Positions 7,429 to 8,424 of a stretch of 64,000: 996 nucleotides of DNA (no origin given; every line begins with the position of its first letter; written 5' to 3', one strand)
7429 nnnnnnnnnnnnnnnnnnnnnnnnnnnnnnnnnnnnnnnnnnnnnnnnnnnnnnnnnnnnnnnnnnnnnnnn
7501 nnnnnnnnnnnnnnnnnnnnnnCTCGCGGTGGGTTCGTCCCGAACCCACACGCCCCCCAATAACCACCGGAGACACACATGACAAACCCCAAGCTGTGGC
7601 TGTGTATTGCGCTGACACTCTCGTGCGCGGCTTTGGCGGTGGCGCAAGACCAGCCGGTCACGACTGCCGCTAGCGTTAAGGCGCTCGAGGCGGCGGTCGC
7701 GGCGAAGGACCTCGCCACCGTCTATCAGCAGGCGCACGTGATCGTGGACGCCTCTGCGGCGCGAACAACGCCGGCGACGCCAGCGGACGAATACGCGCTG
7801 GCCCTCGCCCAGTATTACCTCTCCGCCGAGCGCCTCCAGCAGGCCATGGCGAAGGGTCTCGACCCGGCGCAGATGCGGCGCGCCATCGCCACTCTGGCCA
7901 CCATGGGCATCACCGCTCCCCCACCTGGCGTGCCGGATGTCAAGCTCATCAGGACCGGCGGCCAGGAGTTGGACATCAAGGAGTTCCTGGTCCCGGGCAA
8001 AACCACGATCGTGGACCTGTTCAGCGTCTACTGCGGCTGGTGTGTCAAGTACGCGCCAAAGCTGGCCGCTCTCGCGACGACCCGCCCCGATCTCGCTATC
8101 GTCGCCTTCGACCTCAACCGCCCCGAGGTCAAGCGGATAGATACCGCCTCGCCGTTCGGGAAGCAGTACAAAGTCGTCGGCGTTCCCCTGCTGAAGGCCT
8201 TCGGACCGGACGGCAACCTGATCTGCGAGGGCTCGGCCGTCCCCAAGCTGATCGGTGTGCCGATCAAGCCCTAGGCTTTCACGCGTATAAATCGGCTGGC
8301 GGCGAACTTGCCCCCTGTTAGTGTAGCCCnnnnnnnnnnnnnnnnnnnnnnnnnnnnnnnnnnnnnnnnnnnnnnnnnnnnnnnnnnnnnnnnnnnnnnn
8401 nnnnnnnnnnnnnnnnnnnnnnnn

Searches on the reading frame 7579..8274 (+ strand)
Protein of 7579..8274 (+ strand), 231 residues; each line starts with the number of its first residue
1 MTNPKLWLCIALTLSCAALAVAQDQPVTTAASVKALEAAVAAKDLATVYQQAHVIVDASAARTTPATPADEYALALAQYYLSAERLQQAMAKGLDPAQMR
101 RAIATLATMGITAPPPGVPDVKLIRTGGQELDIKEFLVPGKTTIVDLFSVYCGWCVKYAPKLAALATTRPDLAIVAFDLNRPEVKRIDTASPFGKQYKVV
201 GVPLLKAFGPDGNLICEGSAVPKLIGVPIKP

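Call 22: search_protein_families(library=pfam, proteins=[window:7579-8274:+], max_evalue=0.001)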
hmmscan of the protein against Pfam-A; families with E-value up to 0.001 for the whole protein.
window:7579-8274:+ (231 aa): 1 family
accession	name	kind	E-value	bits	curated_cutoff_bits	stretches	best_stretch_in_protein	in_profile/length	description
PF00085.26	Thioredoxin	-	7.6e-05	23.1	23.5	1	140-208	18-79/103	Thioredoxin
